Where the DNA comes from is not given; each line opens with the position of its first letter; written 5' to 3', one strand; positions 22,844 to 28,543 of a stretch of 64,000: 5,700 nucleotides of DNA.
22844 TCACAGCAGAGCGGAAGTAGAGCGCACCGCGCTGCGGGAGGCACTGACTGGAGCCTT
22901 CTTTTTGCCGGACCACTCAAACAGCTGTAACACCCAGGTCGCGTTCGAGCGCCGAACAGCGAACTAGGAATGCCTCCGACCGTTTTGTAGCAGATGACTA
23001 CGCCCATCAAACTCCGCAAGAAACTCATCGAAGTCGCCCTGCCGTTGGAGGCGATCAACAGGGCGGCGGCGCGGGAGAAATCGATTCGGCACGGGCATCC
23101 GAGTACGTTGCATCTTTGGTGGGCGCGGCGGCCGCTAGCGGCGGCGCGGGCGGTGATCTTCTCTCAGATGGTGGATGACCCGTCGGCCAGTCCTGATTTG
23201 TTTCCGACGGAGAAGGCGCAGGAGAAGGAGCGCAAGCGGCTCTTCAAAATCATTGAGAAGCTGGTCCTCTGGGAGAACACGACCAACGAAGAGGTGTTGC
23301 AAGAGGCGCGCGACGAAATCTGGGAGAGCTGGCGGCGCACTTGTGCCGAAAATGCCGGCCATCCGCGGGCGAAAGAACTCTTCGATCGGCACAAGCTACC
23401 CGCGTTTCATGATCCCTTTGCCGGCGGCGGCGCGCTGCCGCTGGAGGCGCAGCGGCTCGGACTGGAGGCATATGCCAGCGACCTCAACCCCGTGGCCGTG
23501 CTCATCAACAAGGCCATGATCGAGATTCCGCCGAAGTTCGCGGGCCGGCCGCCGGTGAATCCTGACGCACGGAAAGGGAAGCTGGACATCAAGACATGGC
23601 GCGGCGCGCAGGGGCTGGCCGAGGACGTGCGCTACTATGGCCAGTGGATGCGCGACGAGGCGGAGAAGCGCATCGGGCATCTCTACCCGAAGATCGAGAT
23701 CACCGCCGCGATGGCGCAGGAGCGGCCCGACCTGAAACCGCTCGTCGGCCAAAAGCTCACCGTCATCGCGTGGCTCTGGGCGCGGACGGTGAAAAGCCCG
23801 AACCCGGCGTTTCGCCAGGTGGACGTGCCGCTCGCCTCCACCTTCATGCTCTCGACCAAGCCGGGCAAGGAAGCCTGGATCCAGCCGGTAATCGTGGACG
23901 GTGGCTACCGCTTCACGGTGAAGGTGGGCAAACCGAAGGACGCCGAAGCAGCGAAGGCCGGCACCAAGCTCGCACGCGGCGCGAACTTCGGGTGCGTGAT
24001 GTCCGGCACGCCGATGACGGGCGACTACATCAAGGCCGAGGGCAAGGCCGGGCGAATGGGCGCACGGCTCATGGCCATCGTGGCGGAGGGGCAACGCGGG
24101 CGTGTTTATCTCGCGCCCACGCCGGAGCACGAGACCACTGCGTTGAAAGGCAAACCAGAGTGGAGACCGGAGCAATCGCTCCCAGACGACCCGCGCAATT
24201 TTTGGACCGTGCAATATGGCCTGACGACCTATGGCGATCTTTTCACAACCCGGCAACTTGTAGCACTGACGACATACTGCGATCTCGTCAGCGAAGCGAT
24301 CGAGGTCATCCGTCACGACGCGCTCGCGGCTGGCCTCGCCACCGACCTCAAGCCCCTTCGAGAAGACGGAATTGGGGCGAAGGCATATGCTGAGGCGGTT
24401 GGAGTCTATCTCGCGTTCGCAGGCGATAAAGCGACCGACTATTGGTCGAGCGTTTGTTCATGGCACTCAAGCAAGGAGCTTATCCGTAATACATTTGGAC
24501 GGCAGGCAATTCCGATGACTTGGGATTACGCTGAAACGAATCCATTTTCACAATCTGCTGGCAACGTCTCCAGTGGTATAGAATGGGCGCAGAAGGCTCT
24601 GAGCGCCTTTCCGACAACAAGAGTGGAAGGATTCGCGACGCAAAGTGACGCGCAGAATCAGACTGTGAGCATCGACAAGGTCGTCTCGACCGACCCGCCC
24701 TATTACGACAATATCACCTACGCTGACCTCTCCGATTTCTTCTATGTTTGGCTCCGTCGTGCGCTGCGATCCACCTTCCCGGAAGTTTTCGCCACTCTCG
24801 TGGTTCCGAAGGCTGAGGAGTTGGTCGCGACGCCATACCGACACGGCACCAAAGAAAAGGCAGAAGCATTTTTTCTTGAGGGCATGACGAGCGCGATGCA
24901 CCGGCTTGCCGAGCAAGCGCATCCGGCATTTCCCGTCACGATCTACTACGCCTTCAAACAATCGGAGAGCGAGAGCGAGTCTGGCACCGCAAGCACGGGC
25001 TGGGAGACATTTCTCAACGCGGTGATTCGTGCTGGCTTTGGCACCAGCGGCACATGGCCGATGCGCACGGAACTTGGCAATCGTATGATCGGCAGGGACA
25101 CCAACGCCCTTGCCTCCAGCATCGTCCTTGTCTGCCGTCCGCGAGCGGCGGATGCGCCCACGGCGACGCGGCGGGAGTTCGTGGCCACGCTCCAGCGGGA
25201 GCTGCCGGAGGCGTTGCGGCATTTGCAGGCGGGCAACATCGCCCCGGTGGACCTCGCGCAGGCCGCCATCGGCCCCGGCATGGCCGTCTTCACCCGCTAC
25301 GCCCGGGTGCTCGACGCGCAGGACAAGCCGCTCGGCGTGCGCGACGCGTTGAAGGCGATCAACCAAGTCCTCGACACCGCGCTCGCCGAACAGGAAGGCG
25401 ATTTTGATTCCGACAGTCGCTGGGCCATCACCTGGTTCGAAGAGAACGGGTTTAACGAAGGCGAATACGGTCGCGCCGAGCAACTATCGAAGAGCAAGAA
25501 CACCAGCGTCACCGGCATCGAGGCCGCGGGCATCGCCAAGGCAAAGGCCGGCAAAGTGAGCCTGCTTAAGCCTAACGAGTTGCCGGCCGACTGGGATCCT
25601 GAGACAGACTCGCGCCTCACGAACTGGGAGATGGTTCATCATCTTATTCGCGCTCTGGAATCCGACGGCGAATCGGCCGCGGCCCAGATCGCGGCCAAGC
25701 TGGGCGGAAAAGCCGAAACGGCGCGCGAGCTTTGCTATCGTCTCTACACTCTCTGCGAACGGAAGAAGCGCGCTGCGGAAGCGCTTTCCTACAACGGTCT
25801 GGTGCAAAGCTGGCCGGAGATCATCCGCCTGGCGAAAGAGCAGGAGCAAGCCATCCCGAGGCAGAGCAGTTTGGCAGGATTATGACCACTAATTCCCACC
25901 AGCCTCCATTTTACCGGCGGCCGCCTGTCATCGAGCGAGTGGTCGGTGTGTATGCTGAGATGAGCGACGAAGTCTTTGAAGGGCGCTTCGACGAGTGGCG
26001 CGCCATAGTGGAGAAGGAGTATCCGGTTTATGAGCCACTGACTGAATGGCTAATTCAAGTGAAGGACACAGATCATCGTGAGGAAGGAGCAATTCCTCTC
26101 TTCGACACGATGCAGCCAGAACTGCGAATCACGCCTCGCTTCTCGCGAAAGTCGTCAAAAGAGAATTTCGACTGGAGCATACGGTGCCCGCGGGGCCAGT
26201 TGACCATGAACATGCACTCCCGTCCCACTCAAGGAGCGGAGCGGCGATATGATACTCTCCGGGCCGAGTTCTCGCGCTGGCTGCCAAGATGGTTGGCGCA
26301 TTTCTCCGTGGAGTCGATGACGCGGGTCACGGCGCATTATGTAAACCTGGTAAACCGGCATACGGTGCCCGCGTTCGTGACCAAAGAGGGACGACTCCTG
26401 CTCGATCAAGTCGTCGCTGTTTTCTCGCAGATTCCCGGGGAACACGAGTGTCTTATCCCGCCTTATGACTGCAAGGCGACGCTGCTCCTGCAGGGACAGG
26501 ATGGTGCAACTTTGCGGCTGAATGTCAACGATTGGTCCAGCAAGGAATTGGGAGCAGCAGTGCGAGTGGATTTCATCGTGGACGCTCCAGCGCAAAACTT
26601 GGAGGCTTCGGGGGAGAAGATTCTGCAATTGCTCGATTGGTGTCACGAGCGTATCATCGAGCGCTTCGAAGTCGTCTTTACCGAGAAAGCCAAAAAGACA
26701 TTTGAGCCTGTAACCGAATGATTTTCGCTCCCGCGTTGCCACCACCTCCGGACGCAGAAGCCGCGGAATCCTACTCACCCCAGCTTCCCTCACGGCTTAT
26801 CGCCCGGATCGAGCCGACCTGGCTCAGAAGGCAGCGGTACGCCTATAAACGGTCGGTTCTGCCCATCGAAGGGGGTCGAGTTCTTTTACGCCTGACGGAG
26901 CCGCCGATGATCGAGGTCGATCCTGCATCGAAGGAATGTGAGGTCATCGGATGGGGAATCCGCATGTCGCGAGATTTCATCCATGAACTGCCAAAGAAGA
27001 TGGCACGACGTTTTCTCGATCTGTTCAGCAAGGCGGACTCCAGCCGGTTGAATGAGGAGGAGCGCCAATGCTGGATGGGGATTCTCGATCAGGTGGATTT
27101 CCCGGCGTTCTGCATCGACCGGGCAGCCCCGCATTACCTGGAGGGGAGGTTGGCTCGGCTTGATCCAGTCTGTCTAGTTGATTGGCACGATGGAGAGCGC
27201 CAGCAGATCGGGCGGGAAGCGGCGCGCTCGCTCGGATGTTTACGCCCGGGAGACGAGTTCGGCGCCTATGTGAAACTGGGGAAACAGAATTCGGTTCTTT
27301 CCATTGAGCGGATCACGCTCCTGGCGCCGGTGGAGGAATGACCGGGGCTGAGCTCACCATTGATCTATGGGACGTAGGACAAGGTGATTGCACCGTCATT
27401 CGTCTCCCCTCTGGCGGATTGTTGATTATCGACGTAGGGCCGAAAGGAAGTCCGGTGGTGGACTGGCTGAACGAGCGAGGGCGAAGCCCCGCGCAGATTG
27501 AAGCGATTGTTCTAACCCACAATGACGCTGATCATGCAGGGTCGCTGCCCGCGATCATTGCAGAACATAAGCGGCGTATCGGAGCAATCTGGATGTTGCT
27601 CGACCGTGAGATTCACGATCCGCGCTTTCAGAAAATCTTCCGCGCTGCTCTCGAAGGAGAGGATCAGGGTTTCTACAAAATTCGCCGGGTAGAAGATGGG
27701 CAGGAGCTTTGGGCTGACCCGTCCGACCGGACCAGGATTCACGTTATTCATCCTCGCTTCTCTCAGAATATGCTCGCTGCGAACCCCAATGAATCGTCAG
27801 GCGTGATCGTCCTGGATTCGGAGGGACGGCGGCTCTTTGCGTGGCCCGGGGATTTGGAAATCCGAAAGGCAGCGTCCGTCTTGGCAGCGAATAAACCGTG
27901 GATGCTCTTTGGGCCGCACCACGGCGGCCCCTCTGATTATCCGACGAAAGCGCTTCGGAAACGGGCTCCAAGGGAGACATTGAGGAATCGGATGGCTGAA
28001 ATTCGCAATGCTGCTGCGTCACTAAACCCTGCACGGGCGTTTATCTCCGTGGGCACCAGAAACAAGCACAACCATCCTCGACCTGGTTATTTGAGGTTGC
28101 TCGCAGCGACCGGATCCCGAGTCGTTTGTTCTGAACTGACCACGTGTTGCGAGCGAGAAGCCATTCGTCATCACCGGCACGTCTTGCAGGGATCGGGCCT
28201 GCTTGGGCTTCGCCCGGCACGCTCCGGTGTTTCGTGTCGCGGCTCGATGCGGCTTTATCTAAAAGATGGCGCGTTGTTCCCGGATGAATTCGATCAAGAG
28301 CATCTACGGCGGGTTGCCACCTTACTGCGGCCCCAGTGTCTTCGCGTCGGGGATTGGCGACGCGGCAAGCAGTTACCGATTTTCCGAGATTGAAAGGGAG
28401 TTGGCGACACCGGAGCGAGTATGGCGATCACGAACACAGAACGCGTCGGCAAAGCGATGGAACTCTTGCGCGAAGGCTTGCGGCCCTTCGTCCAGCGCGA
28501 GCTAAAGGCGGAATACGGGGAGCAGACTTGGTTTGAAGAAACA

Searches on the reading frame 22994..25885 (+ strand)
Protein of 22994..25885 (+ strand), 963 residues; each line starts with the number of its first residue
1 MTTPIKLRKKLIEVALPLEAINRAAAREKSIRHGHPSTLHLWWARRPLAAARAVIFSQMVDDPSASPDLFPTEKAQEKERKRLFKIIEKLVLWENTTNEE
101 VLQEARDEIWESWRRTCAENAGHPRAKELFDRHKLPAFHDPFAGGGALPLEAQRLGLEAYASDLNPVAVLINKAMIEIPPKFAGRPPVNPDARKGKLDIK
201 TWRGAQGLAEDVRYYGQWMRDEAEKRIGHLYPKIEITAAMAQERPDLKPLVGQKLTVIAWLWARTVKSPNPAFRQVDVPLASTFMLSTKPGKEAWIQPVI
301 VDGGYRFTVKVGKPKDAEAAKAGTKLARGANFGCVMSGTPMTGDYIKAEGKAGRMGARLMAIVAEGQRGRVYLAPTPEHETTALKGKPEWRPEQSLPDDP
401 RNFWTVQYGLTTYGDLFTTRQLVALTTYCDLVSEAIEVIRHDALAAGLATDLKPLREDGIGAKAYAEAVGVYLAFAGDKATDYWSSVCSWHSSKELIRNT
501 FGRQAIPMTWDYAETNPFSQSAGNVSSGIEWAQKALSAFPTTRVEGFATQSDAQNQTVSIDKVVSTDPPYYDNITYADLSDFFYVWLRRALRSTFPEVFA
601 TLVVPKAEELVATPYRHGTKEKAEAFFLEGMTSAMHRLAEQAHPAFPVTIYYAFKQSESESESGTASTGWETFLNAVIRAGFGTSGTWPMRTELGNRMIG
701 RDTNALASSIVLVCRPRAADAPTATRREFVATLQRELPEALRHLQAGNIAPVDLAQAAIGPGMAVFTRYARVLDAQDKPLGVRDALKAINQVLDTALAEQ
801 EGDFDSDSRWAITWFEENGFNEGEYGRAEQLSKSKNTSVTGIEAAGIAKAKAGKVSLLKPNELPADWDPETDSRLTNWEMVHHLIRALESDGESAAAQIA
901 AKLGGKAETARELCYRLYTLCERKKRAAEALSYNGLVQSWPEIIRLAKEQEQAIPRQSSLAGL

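Call 14: search_protein_families(library=pfam, proteins=[window:22994-25885:+])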
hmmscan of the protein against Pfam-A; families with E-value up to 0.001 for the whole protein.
window:22994-25885:+ (963 aa): 2 families
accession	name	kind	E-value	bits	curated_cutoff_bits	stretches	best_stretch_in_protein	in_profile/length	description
PF06634.17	DUF1156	-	4e-31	107.4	24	1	15-86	1-73/73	Protein of unknown function (DUF1156)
PF02086.21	MethyltransfD12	-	1.8e-05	25.1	22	1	127-177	13-63/253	D12 class N6 adenine-specific DNA methyltransferase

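Call 53: search_protein_families(library=padloc, proteins=[window:22994-25885:+])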
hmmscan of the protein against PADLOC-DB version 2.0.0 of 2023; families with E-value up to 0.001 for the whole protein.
window:22994-25885:+ (963 aa): 9 families
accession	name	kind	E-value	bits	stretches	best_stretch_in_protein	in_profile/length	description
PDLC00660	HmaB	-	0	1591.6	1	1-958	1-963/967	DNA-adenine methylase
PDLC00661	HmaB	-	0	1478.2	1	3-953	2-965/973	DNA-adenine methylase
PDLC03352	MTase_II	-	1.5e-28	97.2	2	414-592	416-597/1023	Type II methyltransferase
PDLC03233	MTase_II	-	6e-27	92.5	2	407-781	355-709/731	Type II methyltransferase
PDLC02189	DUF1156_MTase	-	7.1e-23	78.8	2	479-743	472-704/944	-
PDLC03314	MTase_II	-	4.1e-15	52.9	2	471-721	461-683/944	Type II methyltransferase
PDLC03322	MTase_II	-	6.8e-06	23.2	1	138-174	68-104/446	Type II methyltransferase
PDLC03345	MTase_II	-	0.00017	18.1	1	137-178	51-92/581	Type II methyltransferase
PDLC03319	MTase_II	-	0.00049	17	0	137-178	26-67/503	Type II methyltransferase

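Call 64: find_homologous_proteins(query=window:22994-25882:+, max_evalue=1e-50)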
Query window:22994-25882:+ (963 aa): 8000 proteins with E <= 1e-50 among 8000 candidates; the best 120 are listed.
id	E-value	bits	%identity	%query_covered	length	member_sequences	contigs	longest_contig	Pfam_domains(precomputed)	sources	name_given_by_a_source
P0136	0.0e+0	2200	100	100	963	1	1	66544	PF02086.22,PF06634.18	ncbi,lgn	-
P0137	0.0e+0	1720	79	100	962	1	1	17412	PF02086.22,PF06634.18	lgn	-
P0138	0.0e+0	1711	78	99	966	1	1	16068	PF06634.18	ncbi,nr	ncbi:MAG TPA: DUF1156 domain-containing protein [Verrucomicrobiae bacterium]|nr:DUF1156 domain-conta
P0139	0.0e+0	1711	75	100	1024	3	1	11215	PF06634.18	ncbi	-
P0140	0.0e+0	1705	79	98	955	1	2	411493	PF06634.18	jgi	jgi:putative DNA methylase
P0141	0.0e+0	1704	79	99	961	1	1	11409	PF06634.18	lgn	-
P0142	0.0e+0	1699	79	98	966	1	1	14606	PF06634.18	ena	-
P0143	0.0e+0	1697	78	98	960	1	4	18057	PF06634.18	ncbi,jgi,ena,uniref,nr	ncbi:MAG: DUF1156 domain-containing protein [Candidatus Accumulibacter sp.]|uniref:DUF1156 domain-co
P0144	0.0e+0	1694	78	98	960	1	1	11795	PF06634.18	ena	-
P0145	0.0e+0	1693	76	99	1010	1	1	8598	PF06634.18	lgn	-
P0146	0.0e+0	1680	78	99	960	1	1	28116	PF06634.18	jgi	jgi:putative DNA methylase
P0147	0.0e+0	1676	78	98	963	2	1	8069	PF06634.18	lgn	-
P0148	0.0e+0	1675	78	98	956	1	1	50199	PF02086.22,PF06634.18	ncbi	-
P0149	0.0e+0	1675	76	99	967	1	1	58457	PF06634.18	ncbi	-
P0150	0.0e+0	1673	77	98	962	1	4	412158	PF06634.18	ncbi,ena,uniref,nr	ncbi:DUF1156 domain-containing protein [Metallibacterium sp.]|uniref:DUF1156 domain-containing prote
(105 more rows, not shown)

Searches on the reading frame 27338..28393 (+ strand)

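Call 15: search_protein_families(library=pfam, proteins=[window:27338-28393:+])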
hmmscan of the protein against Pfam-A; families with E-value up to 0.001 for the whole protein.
window:27338-28393:+ (351 aa): 2 families
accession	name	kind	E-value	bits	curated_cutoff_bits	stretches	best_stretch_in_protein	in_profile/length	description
PF00753.33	Lactamase_B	-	1.4e-12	48.4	22.7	1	12-119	2-97/196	Metallo-beta-lactamase superfamily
PF12706.13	Lactamase_B_2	-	7.2e-05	22.9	27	1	48-173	25-143/200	Beta-lactamase superfamily domain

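Call 53: search_protein_families(library=padloc, proteins=[window:27338-28393:+])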
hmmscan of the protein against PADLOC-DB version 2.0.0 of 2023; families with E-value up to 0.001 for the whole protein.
window:27338-28393:+ (351 aa): 4 families
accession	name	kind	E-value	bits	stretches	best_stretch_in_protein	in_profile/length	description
PDLC04676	PDC-M48B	-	3e-09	34.1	1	34-88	39-93/357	-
PDLC03854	LmuA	-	3.3e-07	27.8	1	6-87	3-93/345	-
PDLC03805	RTasMBL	-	4e-05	20.9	1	11-78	6-72/322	DRT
PDLC04673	PDC-M48B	-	0.00015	19.2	1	11-203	7-214/296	-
